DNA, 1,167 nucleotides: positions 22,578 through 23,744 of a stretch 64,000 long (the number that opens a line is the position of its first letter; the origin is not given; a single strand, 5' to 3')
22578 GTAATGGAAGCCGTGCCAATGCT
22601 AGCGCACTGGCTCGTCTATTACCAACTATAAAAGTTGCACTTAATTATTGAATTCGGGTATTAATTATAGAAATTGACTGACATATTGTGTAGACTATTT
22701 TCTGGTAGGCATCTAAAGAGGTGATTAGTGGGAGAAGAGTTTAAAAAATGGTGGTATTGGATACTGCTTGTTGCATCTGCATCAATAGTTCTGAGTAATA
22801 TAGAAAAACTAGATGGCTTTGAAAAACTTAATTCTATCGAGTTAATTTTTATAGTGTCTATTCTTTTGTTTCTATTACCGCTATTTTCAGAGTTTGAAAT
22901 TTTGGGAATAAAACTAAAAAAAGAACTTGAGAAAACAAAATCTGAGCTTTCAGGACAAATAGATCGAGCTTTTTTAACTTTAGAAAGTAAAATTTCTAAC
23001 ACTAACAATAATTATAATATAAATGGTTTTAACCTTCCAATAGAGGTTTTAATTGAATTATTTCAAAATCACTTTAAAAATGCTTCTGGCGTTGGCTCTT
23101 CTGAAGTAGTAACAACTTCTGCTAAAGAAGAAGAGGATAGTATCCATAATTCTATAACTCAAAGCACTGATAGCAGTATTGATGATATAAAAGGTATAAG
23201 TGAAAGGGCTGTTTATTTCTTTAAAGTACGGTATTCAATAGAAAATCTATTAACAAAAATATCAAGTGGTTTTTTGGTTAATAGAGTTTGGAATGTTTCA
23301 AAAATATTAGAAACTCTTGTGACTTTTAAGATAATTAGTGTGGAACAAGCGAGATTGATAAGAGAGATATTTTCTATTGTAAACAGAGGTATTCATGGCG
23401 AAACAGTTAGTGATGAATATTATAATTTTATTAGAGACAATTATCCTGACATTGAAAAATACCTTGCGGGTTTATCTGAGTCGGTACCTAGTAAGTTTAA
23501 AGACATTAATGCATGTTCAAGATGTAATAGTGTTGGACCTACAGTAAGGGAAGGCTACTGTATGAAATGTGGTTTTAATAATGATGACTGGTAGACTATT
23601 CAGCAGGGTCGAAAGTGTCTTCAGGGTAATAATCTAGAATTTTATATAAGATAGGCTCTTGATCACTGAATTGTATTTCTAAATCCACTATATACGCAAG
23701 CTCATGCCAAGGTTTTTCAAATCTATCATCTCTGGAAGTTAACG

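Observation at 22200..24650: tRNA-Leu-adjacent islet: IS30 transposase remnant plus convergent TM/zinc-ribbon gene and unknown 268-aa gene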

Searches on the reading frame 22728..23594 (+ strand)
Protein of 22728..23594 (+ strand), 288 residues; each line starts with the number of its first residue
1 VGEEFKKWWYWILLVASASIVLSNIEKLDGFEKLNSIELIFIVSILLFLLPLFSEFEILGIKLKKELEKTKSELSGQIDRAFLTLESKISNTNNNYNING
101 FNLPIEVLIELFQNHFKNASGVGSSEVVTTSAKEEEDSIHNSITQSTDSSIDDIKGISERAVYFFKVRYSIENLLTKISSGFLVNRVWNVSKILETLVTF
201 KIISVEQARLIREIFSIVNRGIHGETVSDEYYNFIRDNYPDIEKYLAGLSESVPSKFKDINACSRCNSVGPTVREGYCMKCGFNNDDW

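Call 5: search_protein_families(library=pfam, proteins=[window:22728-23594:+], max_evalue=0.1)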
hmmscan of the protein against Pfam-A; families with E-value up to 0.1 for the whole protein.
window:22728-23594:+ (288 aa): 3 families
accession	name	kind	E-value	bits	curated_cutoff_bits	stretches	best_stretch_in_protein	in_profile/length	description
PF10618.14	Tail_tube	-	0.014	15.7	23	1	98-163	12-77/117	Phage tail tube protein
PF01907.25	Ribosomal_L37e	-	0.074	13.6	27.6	0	262-285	17-40/53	Ribosomal protein L37e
PF15086.11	UPF0542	-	0.099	12.9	27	0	41-72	19-50/68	Uncharacterised protein family UPF0542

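Call 6: search_protein_families(library=padloc, proteins=[window:22728-23594:+], max_evalue=1)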
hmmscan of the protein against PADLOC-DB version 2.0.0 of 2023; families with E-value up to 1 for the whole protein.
window:22728-23594:+ (288 aa): 0 families

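Call 7: search_protein_families(library=phrogs, proteins=[window:22728-23594:+], max_evalue=1)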
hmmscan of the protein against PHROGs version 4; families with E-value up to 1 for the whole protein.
window:22728-23594:+ (288 aa): 2 families
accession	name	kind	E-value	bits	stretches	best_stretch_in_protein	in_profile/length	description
phrog_35190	-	unknown function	0.093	14.4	0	132-167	8-43/115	-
phrog_2169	-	moron, auxiliary metabolic gene and host takeover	0.12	13.4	1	175-230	23-76/103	membrane protein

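Call 8: search_protein_families(library=ncbifam, proteins=[window:22728-23594:+], max_evalue=1)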
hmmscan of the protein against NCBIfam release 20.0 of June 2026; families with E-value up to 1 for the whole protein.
window:22728-23594:+ (288 aa): 1 family
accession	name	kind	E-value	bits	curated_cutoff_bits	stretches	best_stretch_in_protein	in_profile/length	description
NF003214.0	PRK04179.1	equivalog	0.031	14.1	71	1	262-284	19-41/62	50S ribosomal protein L37e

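Call 11: find_homologous_proteins(query=window:22728-23594:+)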
Query window:22728-23594:+ (288 aa): 31 proteins with E <= 0.001 among 2490 candidates.
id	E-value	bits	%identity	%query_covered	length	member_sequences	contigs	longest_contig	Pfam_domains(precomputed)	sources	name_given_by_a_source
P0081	6.5e-184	627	100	100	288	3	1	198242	-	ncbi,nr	ncbi:MAG: hypothetical protein C0602_12435 [Denitrovibrio sp.]|nr:MAG: hypothetical protein C0602_12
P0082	2.7e-37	147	38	98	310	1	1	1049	-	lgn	-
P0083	2.0e-35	140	36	98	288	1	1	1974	-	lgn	-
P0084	5.1e-34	136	36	98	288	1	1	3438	-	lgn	-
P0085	7.3e-32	129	32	98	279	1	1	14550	-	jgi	jgi:rubrerythrin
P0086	7.4e-32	129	33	98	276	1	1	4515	-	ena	-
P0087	1.3e-31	128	34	98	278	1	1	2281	-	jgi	jgi:hypothetical protein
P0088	2.3e-31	127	33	97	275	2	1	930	-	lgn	-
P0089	1.7e-30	124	33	96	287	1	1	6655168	-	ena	-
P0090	7.1e-30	122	34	98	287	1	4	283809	-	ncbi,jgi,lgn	ncbi:MAG: TFIIB-type zinc ribbon-containing protein [Lutisporaceae bacterium]|jgi:rubrerythrin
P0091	1.1e-29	122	32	98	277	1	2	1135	-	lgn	-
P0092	1.6e-29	121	35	98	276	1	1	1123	-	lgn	-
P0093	1.3e-28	118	32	98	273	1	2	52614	-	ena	-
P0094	2.9e-28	117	31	98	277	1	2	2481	-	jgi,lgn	jgi:hypothetical protein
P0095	5.2e-28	116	34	95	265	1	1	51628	-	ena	-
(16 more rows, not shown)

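Call 15: find_encoding_contigs(protein=P0090, flank=8000, max_places=3)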
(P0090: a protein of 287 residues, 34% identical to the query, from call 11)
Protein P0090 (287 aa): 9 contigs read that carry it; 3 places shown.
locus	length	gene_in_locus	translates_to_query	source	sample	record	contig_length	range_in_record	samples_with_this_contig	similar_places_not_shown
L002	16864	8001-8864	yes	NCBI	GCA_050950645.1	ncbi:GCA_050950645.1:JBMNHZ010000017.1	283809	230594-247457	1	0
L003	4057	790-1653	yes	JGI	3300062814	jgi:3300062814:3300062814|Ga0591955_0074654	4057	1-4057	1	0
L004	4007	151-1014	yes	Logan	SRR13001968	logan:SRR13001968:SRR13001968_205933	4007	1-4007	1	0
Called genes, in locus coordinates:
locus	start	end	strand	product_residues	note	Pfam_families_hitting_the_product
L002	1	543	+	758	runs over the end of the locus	PF04760:IF2_N, PF00009:GTP_EFTU, PF00025:Arf (faint), PF01926:MMR_HSR1, PF22042:EF-G_D2, PF11987:IF-2, PF03144:GTP_EFTU_D2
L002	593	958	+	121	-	PF02033:RBFA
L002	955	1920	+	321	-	PF01368:DHH, PF02272:DHHA1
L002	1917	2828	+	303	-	PF01509:TruB_N, PF16198:TruB_C_2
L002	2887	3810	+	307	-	PF06574:FAD_syn, PF01687:Flavokinase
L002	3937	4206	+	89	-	PF00312:Ribosomal_S15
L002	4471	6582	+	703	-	PF01138:RNase_PH, PF03725:RNase_PH_C, PF22675:KH-I_KHDC4-BBP (faint), PF03726:PNPase, PF01138:RNase_PH, PF00013:KH_1, PF00575:S1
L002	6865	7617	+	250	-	PF18742:DpnII-MboI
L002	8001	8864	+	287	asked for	-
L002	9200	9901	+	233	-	-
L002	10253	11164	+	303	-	PF00078:RVT_1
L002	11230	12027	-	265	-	PF01695:IstB_IS21, PF00308:Bac_DnaA, PF20720:nSTAND3 (weak), PF00004:AAA (weak)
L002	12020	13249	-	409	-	PF00665:rve (weak), PF22483:Mu-transpos_C_2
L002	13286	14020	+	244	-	-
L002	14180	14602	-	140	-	PF01695:IstB_IS21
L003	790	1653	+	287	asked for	-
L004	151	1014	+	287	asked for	-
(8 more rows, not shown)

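Call 18: find_encoding_contigs(protein=P0089, flank=8000, max_places=2)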
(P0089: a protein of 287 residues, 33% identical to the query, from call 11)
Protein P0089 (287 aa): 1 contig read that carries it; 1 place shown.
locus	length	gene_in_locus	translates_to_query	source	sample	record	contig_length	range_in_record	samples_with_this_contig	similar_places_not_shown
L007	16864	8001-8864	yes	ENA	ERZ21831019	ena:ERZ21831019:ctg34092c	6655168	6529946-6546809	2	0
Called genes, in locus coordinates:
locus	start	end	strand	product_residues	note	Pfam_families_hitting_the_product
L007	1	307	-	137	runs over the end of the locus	-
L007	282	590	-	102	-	PF01726:LexA_DNA_bind, PF09339:HTH_IclR (weak)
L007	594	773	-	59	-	-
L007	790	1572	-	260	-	PF09681:Phage_rep_org_N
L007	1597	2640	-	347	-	PF00091:Tubulin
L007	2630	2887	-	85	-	-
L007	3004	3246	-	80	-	-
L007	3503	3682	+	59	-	-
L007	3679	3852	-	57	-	-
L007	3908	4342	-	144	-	PF04014:MazE_antitoxin (faint)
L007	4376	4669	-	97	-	-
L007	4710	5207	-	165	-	PF13560:HTH_31 (faint)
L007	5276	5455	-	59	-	-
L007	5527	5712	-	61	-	-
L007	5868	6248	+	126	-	PF12844:HTH_19, PF13560:HTH_31, PF01381:HTH_3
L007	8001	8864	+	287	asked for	-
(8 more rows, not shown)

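Call 19: find_encoding_contigs(protein=P0093, flank=8000, max_places=2)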
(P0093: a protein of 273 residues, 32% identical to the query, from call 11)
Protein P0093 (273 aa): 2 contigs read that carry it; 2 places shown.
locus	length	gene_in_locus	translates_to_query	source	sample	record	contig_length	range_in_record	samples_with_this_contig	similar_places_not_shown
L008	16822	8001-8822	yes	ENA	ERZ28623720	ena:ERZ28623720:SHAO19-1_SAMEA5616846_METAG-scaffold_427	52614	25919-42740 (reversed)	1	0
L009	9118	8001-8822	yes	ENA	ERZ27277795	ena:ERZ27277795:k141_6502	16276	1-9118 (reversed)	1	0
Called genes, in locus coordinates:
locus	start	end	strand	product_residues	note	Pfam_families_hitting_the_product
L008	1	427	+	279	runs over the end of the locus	PF00069:Pkinase, PF01636:APH (faint), PF07714:PK_Tyr_Ser-Thr, PF03109:ABC1 (weak)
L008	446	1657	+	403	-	-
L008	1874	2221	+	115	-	PF02534:T4SS-DNA_transf, PF12696:TraG-D_C (weak)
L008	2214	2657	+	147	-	PF12696:TraG-D_C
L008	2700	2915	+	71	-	PF12750:Maff2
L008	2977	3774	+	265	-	PF20379:DUF6674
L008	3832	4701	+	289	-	PF19478:TrbL_2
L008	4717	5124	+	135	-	-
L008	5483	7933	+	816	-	PF12846:AAA_10 (weak), PF19044:P-loop_TraG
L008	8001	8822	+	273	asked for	-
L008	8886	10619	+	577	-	PF00877:NLPC_P60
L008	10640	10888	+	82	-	PF14193:DUF4315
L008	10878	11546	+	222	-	PF14283:CD1107-like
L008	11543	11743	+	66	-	-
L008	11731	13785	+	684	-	PF01751:Toprim, PF01131:Topoisom_bac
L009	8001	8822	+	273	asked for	-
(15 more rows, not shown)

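Call 35: search_solved_structures(query=A2, max_evalue=1)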
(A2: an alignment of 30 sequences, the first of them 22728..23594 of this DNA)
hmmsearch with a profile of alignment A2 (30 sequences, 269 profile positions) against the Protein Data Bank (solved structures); distinct sequences matched with E-value up to 1: 88 (the best 60 are shown).
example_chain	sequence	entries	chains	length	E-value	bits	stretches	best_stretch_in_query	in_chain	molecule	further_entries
9l94_S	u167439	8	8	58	0.014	18.1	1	235-267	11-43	Large ribosomal subunit protein eL37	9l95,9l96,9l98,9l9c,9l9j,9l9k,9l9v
9e6q_Ad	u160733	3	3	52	0.025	17.3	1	239-265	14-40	Large ribosomal subunit protein eL37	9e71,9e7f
1ffk_X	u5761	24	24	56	0.035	16.8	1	236-266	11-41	RIBOSOMAL PROTEIN L37E | 50S ribosomal protein L37e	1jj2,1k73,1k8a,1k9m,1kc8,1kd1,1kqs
1s72_1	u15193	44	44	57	0.037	16.7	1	236-266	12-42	50S ribosomal protein L37e | RPL37E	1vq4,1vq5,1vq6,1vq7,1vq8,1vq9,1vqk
7qep_O7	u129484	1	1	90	0.056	16.1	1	237-266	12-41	60S ribosomal protein L37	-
9nri_Bc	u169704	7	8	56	0.065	15.9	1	236-266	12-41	Large ribosomal subunit protein eL37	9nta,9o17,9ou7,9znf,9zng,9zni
2y1i_A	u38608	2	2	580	0.079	15.6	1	59-122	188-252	DNA POLYMERASE I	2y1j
6xu6_Cj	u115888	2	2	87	0.088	15.5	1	236-266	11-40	Probable 60S ribosomal protein L37-B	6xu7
6ur9_A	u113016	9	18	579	0.1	15.2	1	59-122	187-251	DNA polymerase I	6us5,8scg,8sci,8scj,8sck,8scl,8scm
2hvh_A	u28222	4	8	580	0.1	15.2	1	59-122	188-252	DNA Polymerase I | DNA polymerase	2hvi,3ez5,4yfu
2hhw_A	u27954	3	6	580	0.1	15.2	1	59-122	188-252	DNA Polymerase I | DNA polymerase I, large fragment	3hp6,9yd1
8sco_A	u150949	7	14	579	0.1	15.2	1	59-122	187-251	DNA polymerase I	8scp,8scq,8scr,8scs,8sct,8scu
9yd2_A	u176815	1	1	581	0.1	15.2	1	59-122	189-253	DNA polymerase I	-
3ht3_A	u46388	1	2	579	0.11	15.2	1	59-122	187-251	DNA polymerase I, large fragment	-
3eyz_A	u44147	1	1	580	0.11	15.2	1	59-122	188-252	DNA polymerase I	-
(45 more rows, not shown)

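Call 37: find_related_loci(query=A2, collection=viral_contigs, flank=6000)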
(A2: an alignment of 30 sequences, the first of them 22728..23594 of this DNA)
Query A2 (288 aa) in viral_contigs; peptide patterns used: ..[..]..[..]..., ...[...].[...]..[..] (x = any residue, [..] = any of these).
61 stretches matched a pattern; 10 encode a relative of the query (tblastn E <= 1e-3); 10 distinct loci.
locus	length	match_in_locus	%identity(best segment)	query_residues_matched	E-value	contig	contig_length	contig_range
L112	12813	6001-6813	33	8-288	1e-36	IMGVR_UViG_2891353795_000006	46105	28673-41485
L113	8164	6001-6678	30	28-282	2e-23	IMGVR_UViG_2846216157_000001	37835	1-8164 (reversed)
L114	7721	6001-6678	31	28-282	9e-23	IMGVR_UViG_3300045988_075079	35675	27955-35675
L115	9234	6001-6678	27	28-282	4e-22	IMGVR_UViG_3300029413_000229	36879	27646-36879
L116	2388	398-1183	25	1-287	1e-21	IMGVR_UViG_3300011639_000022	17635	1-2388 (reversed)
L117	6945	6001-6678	30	28-282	2e-21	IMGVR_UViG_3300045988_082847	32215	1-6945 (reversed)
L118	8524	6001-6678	29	28-282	1e-20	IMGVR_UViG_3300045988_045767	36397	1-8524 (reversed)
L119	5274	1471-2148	29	28-282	9e-21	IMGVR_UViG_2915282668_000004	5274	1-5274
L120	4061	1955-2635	32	6-253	3e-20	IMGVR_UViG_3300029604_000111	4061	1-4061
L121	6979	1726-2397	27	6-242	7e-18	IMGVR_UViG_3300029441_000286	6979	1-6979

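Call 39: predict_structure(alignment_id=A2)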
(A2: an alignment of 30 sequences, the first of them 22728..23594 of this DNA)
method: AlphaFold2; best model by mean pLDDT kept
length: 288 residues; sequences in the alignment: 30
mean_pLDDT: 74.7   pTM: 0.46
mean pLDDT of the five models: 74.7, 72.4, 71.3, 70.4, 69.8
residues with pLDDT >= 90: 80; 70-90: 123; 50-70: 31; < 50: 54
segments of 3 or more residues with pLDDT < 50: 93-107, 117-153
pLDDT, mean of each block of 10 residues (from residue 1): 79 84 73 74 80 74 84 83 68 47 48 50 35 38 40 64 95 93 75 93 96 97 92 98 97 78 81 76 77
secondary structure, 60 per line:
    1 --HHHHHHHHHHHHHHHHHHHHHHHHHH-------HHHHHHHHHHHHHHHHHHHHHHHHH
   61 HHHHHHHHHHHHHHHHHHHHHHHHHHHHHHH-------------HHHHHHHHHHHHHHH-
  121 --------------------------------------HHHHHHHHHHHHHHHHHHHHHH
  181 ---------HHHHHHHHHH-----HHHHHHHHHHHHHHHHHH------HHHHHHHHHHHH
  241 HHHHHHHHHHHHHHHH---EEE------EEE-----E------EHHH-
elements in order: H3-28 H36-91 H105-119 H159-180 H190-199 H205-222 H229-256 E260-262 E269-271

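Call 53: search_protein_families(library=pfam, alignment_id=A2, max_evalue=1)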
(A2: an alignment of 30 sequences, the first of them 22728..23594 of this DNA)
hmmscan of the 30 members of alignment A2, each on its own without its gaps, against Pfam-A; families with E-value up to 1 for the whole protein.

A. member 1, window:22728-23594:+ (288 aa): 3 families
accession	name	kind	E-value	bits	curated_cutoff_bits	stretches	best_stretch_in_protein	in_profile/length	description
PF10618.14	Tail_tube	-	0.014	15.7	23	1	98-163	12-77/117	Phage tail tube protein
PF01907.25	Ribosomal_L37e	-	0.074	13.6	27.6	1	262-285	17-40/53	Ribosomal protein L37e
PF15086.11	UPF0542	-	0.099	12.9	27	1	41-72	19-50/68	Uncharacterised protein family UPF0542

B. families by the number of members that match (of 30 scanned): 62 families (the first 25 are shown)
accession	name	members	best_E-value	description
PF12773.13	DZR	20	0.0075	Double zinc ribbon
PF01907.25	Ribosomal_L37e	16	0.00042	Ribosomal protein L37e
PF13643.11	DUF4145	13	0.00054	Domain of unknown function (DUF4145)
PF08271.17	Zn_Ribbon_TF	8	0.00011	TFIIB zinc-binding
PF07282.18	Cas12f1-like_TNB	8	0.0041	Cas12f1-like, TNB domain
PF04799.18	Fzo_mitofusin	8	0.016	fzo-like conserved region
PF13248.11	Zn_ribbon_3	7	0.00032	zinc-ribbon domain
PF17032.10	Zn_ribbon_15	7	0.026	zinc-ribbon family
PF13324.12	GCIP_N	6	0.005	Grap2 and cyclin-D-interacting, N-terminal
PF06906.16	DUF1272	3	0.0065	Protein of unknown function (DUF1272)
PF13463.12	HTH_27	3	0.022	Winged helix DNA-binding domain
PF01155.25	HypA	3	0.038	Hydrogenase/urease nickel incorporation, metallochaperone, hypA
PF13824.12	zf-Mss51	3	0.065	Zinc-finger of mitochondrial splicing suppressor 51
PF15086.11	UPF0542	3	0.099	Uncharacterised protein family UPF0542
PF01576.24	Myosin_tail_1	2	0.0083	Myosin tail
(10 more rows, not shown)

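Call 56: search_dna_similar(query=window:22728-23594:+, collection=phages, mode=protein, max_evalue=0.001, max_rows=30)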
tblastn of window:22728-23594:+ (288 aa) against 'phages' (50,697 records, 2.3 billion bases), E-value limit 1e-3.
No match.

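Call 58: search_protein_representatives(alignment_id=A2)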
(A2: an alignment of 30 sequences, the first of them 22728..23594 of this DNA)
Query: 30 sequences, 269 profile positions. Proteins with E-value up to 0.001 (for the whole library): 1185; up to 1e-10: 608; up to 1e-30: 220. The best 150 are listed.
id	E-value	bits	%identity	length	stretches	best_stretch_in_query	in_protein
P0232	1.2e-97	343.0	-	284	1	4-268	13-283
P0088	1.8e-97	342.4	-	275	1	8-269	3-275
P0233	6.0e-97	340.7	-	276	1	4-267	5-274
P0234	4.1e-95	334.7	-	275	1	4-268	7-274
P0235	1.9e-92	325.9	-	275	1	6-268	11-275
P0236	5.2e-89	314.7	-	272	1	6-264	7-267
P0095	8.5e-89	314.0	-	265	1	5-263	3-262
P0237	4.1e-88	311.7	-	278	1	2-264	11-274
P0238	6.6e-88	311.0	-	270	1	4-269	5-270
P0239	1.4e-85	303.5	-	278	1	4-268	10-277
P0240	1.1e-84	300.4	-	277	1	5-265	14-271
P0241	5.5e-84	298.2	-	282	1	9-269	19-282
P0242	2.8e-81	289.3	-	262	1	12-268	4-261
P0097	1.0e-80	287.5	-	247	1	3-238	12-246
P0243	9.9e-80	284.2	-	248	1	5-246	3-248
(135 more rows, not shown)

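Call 64: search_protein_families(library=phrogs, proteins=[L113:3990-5795:+, L113:6823-7101:+, L113:7107-7370:+, L113:7397-8164:+, L114:4987-5796:+, L114:6790-7293:+, L112:1242-5075:+, L112:6860-7420:+, L112:7563-8402:+, L115:7487-8371:+], max_evalue=0.00001)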
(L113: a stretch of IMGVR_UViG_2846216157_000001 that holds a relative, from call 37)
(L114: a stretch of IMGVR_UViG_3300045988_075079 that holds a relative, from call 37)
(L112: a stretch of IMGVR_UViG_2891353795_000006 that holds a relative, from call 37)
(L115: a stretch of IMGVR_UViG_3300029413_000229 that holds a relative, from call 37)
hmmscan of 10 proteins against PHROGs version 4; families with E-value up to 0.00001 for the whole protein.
L113:3990-5795:+ (601 aa): 0 families

L113:6823-7101:+ (92 aa): 1 family
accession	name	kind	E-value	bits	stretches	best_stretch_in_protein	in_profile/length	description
phrog_1009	-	unknown function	3.4e-11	44.1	1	3-91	3-90/103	-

L113:7107-7370:+ (87 aa): 2 families
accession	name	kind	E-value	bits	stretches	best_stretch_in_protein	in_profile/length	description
phrog_1129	-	lysis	1.3e-22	80.6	1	7-85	9-80/86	holin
phrog_1299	-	lysis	4.2e-09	37.1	1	8-84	9-82/100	holin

L113:7397-8164:+ (255 aa): 12 families
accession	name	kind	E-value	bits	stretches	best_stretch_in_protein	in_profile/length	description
phrog_35436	-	lysis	1.7e-45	156.4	1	9-151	2-147/266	amidase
phrog_822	-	lysis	2.7e-35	123.1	1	13-140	11-147/215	amidase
phrog_1493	-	lysis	2.5e-34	120.1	1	6-189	8-182/394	endolysin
phrog_1794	-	lysis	2.2e-20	74.4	1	6-143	35-184/336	amidase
phrog_7698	-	lysis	5.4e-13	50.4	1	13-175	10-174/316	endolysin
phrog_670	-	lysis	1.4e-10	41.7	1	5-190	90-272/596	endolysin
phrog_7854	-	lysis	4.4e-09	37.3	1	60-148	1-86/304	endolysin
phrog_19265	-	unknown function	1.6e-07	32.3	1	25-139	23-142/293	-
phrog_3088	-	lysis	5.4e-07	30.6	1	16-139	13-141/248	amidase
phrog_833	-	lysis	3.4e-06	28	0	8-240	11-268/294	endolysin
phrog_2338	-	lysis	4.6e-06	27.2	1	16-143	18-151/346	endolysin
phrog_9611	-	lysis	9.5e-06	26.4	0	30-158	27-173/246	endolysin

L114:4987-5796:+ (269 aa): 0 families

L114:6790-7293:+ (167 aa): 2 families
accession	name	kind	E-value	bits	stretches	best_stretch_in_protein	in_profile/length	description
phrog_199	-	lysis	5.8e-20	72.5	1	16-161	4-137/545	holin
phrog_16802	-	unknown function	8.3e-06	26.5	0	85-157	1-63/74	-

L112:1242-5075:+ (1277 aa): 0 families

L112:6860-7420:+ (186 aa): 1 family
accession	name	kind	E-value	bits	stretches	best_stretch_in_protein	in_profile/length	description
phrog_6988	-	unknown function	4e-06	27.8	1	24-110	14-99/135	-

L112:7563-8402:+ (279 aa): 0 families

L115:7487-8371:+ (294 aa): 5 families
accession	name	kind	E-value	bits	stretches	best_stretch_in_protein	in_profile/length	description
phrog_435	-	lysis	7.8e-62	211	1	1-284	112-352/556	endolysin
phrog_12727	-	lysis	3.8e-23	83.4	1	5-183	166-345/393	endolysin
phrog_2742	-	lysis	5.1e-19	69.8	1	14-281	18-273/318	endolysin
phrog_489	-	lysis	6.7e-13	49.3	1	3-232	169-390/459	endolysin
phrog_13214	-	unknown function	1.8e-08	35.2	1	124-158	19-54/55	-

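Call 75: search_protein_families(library=pfam, alignment_id=A4, max_evalue=0.01)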
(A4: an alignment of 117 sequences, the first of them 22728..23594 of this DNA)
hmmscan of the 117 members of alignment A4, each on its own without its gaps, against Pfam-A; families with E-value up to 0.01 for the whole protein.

A. member 1, window:22728-23594:+ (288 aa): 0 families

B. families by the number of members that match (of 117 scanned): 41 families (the first 25 are shown)
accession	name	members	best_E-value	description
PF13643.11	DUF4145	14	6.3e-05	Domain of unknown function (DUF4145)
PF12773.13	DZR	5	0.005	Double zinc ribbon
PF20664.2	DUF6814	4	0.0079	Family of unknown function (DUF6814)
PF01907.25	Ribosomal_L37e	3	0.00061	Ribosomal protein L37e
PF17032.10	Zn_ribbon_15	3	0.0084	zinc-ribbon family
PF07282.18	Cas12f1-like_TNB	2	0.0036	Cas12f1-like, TNB domain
PF20994.3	CENPU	1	0.00013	CENPU protein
PF04108.17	ATG17_like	1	0.00016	Autophagy protein ATG17-like domain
PF01545.26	Cation_efflux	1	0.00047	Cation efflux family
PF08020.16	DUF1706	1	0.00053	Protein of unknown function (DUF1706)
PF09786.14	CytochromB561_N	1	0.00058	Cytochrome B561, N terminal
PF03194.20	LUC7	1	0.00073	LUC7 N_terminus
PF20667.3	Sec10_N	1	0.00079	Exocyst complex component Sec10, N-terminal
PF04513.17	Baculo_PEP_C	1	0.0011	Baculovirus polyhedron envelope protein, PEP, C terminus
PF20612.3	SHOCT_2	1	0.0012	SHOCT domain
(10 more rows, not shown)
